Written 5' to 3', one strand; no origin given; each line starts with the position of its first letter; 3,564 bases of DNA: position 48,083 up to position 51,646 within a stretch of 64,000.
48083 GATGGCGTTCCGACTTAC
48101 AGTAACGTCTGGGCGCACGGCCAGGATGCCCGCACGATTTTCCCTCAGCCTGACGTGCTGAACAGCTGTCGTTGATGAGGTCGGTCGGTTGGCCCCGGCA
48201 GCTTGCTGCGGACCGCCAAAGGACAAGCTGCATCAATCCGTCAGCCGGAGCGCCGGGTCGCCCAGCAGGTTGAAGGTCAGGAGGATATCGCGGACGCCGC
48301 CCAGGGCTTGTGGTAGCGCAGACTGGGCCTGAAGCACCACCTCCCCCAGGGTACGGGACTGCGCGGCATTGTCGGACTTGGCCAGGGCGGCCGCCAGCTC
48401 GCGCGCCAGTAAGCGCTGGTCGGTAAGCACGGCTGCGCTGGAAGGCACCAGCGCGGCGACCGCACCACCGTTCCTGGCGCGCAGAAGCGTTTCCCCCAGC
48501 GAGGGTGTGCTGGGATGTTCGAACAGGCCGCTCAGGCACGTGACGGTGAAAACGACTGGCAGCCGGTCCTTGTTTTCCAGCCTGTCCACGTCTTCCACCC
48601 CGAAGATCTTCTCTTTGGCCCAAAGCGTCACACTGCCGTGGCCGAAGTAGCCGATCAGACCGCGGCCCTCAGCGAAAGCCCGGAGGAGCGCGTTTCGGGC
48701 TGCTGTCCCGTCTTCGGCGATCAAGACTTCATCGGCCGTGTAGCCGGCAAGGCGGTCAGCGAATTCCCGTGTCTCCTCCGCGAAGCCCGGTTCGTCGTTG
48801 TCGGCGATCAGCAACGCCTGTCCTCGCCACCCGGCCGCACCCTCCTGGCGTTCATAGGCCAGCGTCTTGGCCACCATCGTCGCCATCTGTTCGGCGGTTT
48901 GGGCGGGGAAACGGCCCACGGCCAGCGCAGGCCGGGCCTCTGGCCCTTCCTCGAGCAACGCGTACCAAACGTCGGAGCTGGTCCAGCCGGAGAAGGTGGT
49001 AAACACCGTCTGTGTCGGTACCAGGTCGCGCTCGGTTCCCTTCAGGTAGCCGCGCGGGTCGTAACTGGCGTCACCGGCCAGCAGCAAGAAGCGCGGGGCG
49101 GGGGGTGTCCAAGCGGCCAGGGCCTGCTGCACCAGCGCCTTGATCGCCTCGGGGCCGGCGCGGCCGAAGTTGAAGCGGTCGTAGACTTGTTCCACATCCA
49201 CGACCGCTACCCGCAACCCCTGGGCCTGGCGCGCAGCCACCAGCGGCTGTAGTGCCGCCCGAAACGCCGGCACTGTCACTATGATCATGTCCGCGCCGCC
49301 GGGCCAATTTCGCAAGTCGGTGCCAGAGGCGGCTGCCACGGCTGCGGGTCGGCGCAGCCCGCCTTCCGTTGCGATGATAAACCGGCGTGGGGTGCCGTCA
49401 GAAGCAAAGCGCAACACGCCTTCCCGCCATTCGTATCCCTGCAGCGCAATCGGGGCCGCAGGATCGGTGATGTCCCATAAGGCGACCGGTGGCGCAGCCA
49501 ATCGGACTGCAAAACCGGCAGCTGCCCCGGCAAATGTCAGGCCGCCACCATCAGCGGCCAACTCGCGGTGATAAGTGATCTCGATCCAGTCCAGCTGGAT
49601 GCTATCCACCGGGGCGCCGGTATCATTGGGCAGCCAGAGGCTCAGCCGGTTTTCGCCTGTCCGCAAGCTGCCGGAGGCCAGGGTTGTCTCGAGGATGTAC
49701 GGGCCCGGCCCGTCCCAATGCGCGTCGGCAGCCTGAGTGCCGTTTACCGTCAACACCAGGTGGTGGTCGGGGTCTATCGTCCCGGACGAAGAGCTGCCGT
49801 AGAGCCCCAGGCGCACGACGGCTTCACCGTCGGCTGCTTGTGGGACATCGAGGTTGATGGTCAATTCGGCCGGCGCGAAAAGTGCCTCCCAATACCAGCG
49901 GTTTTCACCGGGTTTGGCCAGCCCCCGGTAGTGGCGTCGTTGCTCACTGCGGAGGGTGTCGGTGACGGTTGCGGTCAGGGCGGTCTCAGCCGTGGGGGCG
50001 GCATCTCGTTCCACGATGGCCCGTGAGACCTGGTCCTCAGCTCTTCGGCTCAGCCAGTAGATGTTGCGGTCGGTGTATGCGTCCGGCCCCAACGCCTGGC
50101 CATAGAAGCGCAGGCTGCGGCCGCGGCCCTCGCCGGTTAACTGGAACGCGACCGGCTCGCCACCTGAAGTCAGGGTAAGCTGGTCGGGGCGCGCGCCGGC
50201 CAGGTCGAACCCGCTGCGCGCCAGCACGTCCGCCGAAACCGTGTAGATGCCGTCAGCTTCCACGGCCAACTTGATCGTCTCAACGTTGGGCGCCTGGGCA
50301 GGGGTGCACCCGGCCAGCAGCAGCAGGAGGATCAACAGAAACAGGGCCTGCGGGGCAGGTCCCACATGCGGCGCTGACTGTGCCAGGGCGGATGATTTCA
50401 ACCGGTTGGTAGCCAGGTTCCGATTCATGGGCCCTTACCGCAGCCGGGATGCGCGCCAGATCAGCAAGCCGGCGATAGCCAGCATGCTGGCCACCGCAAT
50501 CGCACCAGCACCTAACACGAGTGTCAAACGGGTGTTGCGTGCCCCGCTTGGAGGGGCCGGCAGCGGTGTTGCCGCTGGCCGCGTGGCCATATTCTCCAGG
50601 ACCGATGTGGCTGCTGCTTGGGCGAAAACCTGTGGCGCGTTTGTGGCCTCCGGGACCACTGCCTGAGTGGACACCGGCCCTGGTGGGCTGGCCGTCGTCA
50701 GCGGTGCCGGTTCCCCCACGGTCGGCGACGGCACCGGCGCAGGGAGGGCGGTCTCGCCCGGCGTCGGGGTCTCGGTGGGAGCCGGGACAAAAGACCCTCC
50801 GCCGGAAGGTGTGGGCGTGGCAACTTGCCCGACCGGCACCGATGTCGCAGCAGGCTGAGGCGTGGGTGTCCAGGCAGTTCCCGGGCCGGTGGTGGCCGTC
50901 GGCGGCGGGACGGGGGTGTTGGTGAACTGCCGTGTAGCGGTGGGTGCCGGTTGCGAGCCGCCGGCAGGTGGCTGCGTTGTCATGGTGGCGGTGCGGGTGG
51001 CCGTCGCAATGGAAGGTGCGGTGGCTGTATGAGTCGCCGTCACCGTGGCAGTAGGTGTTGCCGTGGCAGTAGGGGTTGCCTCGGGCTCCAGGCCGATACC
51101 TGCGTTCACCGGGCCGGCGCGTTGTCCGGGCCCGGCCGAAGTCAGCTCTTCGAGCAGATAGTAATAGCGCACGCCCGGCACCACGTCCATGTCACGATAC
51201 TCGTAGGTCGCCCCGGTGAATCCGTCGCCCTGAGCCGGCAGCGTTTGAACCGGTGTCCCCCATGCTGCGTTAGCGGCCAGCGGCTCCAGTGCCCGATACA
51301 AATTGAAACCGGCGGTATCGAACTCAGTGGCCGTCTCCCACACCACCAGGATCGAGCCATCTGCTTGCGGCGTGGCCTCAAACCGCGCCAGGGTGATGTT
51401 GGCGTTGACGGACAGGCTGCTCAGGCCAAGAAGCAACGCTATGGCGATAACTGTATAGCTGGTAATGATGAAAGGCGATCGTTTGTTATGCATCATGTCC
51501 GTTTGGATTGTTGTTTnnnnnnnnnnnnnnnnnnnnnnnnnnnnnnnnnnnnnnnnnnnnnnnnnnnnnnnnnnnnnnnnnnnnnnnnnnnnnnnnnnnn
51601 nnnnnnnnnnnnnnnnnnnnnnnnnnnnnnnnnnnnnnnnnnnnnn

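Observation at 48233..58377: Co-oriented protease island with two C25 (gingipain/PorU-like) peptidases: candidate processing enzymes for the YLPLVxR signal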

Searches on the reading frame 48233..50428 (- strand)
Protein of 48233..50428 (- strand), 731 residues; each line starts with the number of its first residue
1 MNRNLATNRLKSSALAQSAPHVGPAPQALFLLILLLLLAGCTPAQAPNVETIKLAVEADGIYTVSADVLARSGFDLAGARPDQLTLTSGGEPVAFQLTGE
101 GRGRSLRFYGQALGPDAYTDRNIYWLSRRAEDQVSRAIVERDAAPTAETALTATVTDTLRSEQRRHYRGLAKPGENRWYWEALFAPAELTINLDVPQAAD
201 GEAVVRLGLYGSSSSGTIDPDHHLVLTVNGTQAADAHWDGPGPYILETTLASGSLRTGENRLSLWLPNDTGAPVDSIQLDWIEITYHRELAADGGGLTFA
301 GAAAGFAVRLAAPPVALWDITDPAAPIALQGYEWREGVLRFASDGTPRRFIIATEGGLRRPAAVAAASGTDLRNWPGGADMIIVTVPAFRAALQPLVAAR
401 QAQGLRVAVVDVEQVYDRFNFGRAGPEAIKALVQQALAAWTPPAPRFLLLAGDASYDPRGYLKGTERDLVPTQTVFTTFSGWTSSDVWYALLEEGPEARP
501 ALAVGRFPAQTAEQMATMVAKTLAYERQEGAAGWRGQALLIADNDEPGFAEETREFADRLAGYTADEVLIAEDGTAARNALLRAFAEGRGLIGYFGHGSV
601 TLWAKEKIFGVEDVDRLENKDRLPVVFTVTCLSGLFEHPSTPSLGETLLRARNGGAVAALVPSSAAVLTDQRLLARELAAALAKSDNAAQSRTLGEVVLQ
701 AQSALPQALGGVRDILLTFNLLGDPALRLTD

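Call 3: search_protein_families(library=pfam, proteins=[window:48233-50428:-], max_evalue=0.01)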
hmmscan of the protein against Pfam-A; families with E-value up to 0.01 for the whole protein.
window:48233-50428:- (731 aa): 1 family
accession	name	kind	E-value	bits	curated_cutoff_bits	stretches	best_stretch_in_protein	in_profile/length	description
PF01364.23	Peptidase_C25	-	1e-82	278.8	23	1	381-729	1-374/374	Peptidase family C25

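Call 4: search_protein_families(library=ncbifam, proteins=[window:48233-50428:-], max_evalue=0.01)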
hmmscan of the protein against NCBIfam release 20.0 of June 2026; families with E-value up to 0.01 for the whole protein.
window:48233-50428:- (731 aa): 2 families
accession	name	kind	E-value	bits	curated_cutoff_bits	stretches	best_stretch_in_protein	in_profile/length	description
NF033707.1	T9SS_sortase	equivalog_domain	2.4e-78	263.9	420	1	117-730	106-733/1095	type IX secretion system sortase PorU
NF052324.1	PorU_rel_Nterm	equivalog_domain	3.7e-46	157.7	450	2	188-729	204-765/879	putative type IX secretion system sortase PorU2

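Call 16: search_solved_structures(query=window:48233-50428:-, max_evalue=0.01, show_alignments=2)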
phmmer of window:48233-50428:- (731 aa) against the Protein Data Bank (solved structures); distinct sequences matched with E-value up to 0.01: 5.
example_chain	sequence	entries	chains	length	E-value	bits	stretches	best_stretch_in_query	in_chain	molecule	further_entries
6za2_A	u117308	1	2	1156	4e-21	78.2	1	378-729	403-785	Por secretion system protein porU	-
1cvr_A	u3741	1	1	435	3.5e-18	68.5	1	500-728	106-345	GINGIPAIN R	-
4ief_B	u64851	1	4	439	1.4e-17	66.5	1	500-728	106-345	Gingipain R2 Mature Domain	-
4tkx_L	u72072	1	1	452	0.00079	21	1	485-660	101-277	Lys-gingipain W83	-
4rbm_A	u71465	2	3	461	0.00084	20.9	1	485-660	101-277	Lys-gingipain W83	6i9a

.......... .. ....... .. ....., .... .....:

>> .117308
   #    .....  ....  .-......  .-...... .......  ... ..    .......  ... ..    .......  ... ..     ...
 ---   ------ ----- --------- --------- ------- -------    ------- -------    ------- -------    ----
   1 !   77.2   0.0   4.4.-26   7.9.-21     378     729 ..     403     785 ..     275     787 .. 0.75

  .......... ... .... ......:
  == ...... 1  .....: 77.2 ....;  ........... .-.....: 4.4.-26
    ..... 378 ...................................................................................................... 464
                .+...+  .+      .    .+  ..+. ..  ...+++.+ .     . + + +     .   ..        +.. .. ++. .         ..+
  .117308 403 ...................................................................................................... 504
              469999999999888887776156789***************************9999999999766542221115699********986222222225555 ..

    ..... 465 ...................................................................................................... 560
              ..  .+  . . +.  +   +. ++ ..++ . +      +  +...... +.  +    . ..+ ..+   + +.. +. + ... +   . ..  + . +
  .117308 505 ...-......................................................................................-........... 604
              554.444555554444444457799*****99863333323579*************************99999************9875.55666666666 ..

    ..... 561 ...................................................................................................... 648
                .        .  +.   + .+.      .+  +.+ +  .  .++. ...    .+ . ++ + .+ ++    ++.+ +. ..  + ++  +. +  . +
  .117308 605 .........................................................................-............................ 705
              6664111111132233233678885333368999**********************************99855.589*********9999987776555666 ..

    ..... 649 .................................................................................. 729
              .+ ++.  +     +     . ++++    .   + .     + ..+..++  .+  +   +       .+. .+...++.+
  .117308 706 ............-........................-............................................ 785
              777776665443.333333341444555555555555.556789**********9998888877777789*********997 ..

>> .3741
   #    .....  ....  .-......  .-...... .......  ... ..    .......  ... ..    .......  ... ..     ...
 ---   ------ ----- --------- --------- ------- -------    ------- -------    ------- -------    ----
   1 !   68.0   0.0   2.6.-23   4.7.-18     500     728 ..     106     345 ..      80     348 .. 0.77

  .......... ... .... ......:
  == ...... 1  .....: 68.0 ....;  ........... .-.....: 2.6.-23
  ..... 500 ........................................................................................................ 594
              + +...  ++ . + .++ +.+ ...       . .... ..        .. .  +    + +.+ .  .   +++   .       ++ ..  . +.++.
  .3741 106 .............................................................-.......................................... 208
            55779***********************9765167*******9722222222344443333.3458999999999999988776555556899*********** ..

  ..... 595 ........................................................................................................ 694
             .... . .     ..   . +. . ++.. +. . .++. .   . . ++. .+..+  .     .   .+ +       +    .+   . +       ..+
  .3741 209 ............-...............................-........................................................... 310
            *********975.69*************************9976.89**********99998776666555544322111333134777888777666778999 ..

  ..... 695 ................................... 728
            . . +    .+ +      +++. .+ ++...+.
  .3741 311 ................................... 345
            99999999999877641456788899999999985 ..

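Call 66: find_homologous_proteins(query=window:48233-50428:-, max_evalue=1e-10)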
Query window:48233-50428:- (731 aa): 160 proteins with E <= 1e-10 among 8000 candidates; the best 120 are listed.
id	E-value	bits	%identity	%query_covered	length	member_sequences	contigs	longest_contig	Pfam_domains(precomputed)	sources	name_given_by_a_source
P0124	0.0e+0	1272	81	95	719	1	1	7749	PF01364.25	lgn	-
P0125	0.0e+0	1263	79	100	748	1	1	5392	PF01364.25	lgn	-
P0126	0.0e+0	1178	76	96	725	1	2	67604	PF01364.25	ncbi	-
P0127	0.0e+0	1153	75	95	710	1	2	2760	PF01364.25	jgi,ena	-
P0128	0.0e+0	1088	71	94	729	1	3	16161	PF01364.25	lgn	-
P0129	0.0e+0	1051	74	86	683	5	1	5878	PF01364.25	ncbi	ncbi:MAG: C25 family cysteine peptidase [Anaerolineae bacterium]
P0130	0.0e+0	1050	68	95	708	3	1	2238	PF01364.25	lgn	-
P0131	0.0e+0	1034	66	98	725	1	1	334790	PF01364.25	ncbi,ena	-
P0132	0.0e+0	1026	68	95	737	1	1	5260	PF01364.25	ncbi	-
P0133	0.0e+0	1020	66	95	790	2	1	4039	PF01364.25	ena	-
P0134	4.9e-263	893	62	94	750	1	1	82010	PF01364.25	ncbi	-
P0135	1.3e-261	888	62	93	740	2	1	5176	PF01364.25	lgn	-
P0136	7.9e-261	885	58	94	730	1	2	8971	PF01364.25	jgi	jgi:hypothetical protein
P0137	1.1e-259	882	61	94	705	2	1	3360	PF01364.25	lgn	-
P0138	1.5e-259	881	59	95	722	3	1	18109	PF01364.25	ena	-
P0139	1.6e-259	881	69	78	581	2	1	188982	PF01364.25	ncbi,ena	-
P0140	3.5e-259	880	62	94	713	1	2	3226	PF01364.25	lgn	-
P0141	2.8e-258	877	59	94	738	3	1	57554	PF01364.25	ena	-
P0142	2.1e-257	874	61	96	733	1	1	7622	PF01364.25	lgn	-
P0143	1.3e-256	872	60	93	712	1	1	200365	PF01364.25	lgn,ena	-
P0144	4.9e-256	870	59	93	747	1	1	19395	PF01364.25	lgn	-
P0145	1.1e-254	865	60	93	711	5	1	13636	PF01364.25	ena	-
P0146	1.3e-254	865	60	93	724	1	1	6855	PF01364.25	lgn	-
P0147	1.5e-254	865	57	95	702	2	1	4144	PF01364.25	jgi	jgi:hypothetical protein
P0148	3.7e-254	863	59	94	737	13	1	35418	PF01364.25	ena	-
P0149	4.7e-254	863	61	96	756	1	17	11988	PF01364.25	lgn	-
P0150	1.8e-253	861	58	96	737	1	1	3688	PF01364.25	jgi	jgi:hypothetical protein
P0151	2.4e-253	861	59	93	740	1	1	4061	PF01364.25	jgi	-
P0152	4.6e-253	860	58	93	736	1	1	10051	PF01364.25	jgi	jgi:hypothetical protein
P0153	1.2e-252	858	59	96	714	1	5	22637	PF01364.25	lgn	-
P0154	1.8e-252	858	58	94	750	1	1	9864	PF01364.25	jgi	jgi:hypothetical protein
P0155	3.1e-252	857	60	95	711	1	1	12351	PF01364.25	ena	-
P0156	6.9e-252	856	58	94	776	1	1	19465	PF01364.25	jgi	jgi:hypothetical protein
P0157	2.5e-251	854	59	94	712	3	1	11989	PF01364.25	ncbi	-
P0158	4.6e-251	853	58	93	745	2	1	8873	PF01364.25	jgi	jgi:hypothetical protein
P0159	4.8e-251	853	57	94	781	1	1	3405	PF01364.25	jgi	-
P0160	9.3e-251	852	58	92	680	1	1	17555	PF01364.25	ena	-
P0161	1.5e-250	851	58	94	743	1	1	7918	PF01364.25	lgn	-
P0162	3.1e-250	850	57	96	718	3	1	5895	PF01364.25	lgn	-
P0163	1.3e-249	848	58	96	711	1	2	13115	PF01364.25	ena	-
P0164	1.4e-248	845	58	93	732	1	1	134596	PF01364.25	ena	-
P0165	2.1e-248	844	57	94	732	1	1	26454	PF01364.25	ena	-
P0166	2.3e-247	841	57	92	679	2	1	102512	PF01364.25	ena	-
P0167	6.7e-247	839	60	92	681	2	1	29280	PF01364.25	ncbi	-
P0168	1.1e-246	839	55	94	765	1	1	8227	PF01364.25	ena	-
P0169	2.5e-246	838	57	95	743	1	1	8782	PF01364.25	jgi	jgi:hypothetical protein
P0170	4.0e-246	837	58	94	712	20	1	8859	PF01364.25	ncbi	-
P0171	4.1e-246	837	58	96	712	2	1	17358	PF01364.25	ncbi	-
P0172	5.4e-246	836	58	93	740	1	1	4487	PF01364.25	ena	-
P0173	1.2e-245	835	56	99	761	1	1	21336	PF01364.25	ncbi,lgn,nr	ncbi:MAG: C25 family cysteine peptidase [Chloroflexi bacterium]|nr:C25 family cysteine peptidase [Ch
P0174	5.1e-245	833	58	95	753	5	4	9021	PF01364.25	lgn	-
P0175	6.1e-245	833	58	94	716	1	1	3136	PF01364.25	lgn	-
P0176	6.6e-245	833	58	90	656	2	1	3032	PF01364.25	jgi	jgi:hypothetical protein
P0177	1.2e-243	829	58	94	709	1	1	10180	PF01364.25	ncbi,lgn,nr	ncbi:MAG: Gingipain R1 precursor [Chloroflexi bacterium ADurb.Bin325]|nr:MAG: Gingipain R1 precursor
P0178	6.7e-243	826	57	94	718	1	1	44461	PF01364.25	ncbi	-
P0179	2.1e-242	825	57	93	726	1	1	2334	PF01364.25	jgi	jgi:hypothetical protein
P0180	5.6e-242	823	58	93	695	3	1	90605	PF01364.25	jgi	-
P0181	7.4e-241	819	55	94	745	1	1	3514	PF01364.25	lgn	-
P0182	1.8e-240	818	57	96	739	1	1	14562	PF01364.25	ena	-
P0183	7.4e-240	816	57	94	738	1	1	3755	PF01364.25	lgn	-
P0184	2.7e-239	814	54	97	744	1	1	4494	PF01364.25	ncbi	-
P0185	5.0e-237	807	56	94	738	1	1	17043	PF01364.25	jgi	jgi:Peptidase family C25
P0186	2.3e-236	805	55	92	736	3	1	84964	PF01364.25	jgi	jgi:hypothetical protein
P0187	1.9e-235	802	55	96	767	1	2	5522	PF01364.25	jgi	jgi:hypothetical protein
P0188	1.2e-234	799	55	94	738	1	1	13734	PF01364.25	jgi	jgi:hypothetical protein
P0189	1.3e-234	799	57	93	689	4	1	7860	PF01364.25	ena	-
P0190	5.5e-234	797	55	93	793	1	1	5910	PF01364.25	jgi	-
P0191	7.0e-234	796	55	93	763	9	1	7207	PF01364.25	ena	-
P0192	9.9e-233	793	55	93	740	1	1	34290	PF01364.25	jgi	jgi:Peptidase family C25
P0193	2.2e-232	791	54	96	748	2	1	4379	PF01364.25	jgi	-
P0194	2.4e-232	791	55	94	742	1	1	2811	PF01364.25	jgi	jgi:hypothetical protein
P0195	4.6e-231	787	54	96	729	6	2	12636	PF01364.25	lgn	-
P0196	9.9e-231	786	54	99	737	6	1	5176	PF01364.25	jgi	jgi:hypothetical protein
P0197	1.9e-230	785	52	98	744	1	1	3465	PF01364.25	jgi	-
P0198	3.1e-230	784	63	78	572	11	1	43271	PF01364.25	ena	-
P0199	1.3e-229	782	56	93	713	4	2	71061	PF01364.25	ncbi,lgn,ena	-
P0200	3.4e-229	781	55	94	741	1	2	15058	PF01364.25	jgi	jgi:hypothetical protein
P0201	2.3e-228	778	55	93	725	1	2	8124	PF01364.25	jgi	jgi:hypothetical protein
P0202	8.6e-228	776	52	99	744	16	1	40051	PF01364.25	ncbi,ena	-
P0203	1.2e-227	776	53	96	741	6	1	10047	PF01364.25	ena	-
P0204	4.1e-226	771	53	96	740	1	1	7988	PF01364.25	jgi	jgi:hypothetical protein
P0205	5.8e-226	770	53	96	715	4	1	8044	PF01364.25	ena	-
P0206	2.6e-225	768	53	96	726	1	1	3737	PF01364.25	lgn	-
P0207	1.2e-223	763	53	96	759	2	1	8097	PF01364.25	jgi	jgi:hypothetical protein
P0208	4.6e-223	761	53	94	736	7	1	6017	PF01364.25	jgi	jgi:hypothetical protein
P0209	6.0e-222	757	51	95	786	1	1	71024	PF01364.25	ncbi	-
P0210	4.3e-221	754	60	78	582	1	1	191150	PF01364.25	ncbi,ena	-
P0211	3.0e-220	751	49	94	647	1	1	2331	PF01364.25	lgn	-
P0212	3.1e-220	751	52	96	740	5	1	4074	PF01364.25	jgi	jgi:hypothetical protein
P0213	5.1e-218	744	68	50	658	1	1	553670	PF01364.25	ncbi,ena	-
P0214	1.9e-217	742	65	53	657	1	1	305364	PF01364.25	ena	-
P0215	1.7e-215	736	60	78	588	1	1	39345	PF01364.25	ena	-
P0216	1.6e-212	726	54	95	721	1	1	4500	PF01364.25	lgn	-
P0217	1.7e-212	726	51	94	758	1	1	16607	PF01364.25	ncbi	-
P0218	7.0e-212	724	54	93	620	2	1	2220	PF01364.25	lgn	-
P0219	7.3e-212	724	65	52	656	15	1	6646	PF01364.25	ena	-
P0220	2.6e-211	722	69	51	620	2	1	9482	PF01364.25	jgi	jgi:hypothetical protein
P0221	5.6e-211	721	51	99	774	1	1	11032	PF01364.25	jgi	jgi:hypothetical protein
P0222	9.1e-211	720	55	67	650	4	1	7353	PF01364.25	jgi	jgi:hypothetical protein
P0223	1.1e-210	720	69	49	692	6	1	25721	PF01364.25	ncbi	-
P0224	8.7e-206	704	50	96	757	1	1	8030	PF01364.25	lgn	-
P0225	3.4e-205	702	50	95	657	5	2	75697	PF01364.25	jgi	-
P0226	1.9e-204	699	51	96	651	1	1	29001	PF01364.25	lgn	-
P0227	2.0e-204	699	51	86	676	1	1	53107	PF01364.25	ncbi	-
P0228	2.5e-204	699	63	71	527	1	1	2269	PF01364.25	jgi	jgi:hypothetical protein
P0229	7.5e-204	697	65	51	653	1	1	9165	PF01364.25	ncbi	ncbi:MAG: C25 family cysteine peptidase [Nitrososphaerales archaeon]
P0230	8.3e-204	697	51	93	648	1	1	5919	PF01364.25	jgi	jgi:hypothetical protein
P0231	2.5e-201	689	49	95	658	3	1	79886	PF01364.25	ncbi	-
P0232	2.8e-201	689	58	78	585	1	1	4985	PF01364.25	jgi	jgi:hypothetical protein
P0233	7.7e-199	681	64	50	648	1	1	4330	PF01364.25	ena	-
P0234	9.1e-199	680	48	96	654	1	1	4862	PF01364.25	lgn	-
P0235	2.8e-198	679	49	93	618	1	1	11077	PF01364.25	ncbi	-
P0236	8.2e-198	677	63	52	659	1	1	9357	PF01364.25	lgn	-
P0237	2.4e-191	656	63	51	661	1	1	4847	PF01364.25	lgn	-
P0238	4.6e-191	655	48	97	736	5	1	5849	PF01364.25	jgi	-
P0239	1.7e-189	650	49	95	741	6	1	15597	PF01364.25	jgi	-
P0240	4.5e-189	648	57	73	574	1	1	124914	PF01364.25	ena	-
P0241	5.8e-187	641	48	94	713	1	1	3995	PF01364.25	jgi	jgi:hypothetical protein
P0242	1.5e-185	637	56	74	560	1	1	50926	PF01364.25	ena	-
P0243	2.5e-185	636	54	75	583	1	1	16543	PF01364.25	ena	-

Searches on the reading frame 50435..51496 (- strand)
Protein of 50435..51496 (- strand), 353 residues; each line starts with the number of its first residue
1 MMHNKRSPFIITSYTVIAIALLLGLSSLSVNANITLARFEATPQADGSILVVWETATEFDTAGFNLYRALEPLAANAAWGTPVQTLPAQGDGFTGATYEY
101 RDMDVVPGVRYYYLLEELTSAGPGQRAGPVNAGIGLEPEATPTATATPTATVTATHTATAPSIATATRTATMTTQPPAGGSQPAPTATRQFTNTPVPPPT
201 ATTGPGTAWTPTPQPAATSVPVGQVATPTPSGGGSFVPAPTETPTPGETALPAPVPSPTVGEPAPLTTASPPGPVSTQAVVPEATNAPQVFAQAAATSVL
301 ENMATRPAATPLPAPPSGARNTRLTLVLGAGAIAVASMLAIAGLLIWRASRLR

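Call 3: search_protein_families(library=pfam, proteins=[window:50435-51496:-], max_evalue=0.01)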
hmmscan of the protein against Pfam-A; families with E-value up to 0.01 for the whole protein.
window:50435-51496:- (353 aa): 0 families

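Call 4: search_protein_families(library=ncbifam, proteins=[window:50435-51496:-], max_evalue=0.01)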
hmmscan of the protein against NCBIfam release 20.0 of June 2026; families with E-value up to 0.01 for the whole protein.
window:50435-51496:- (353 aa): 0 families

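Call 23: search_protein_families(library=ncbifam, proteins=[window:50435-51496:-], max_evalue=1)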
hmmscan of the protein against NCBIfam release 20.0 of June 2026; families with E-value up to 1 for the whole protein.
window:50435-51496:- (353 aa): 0 families
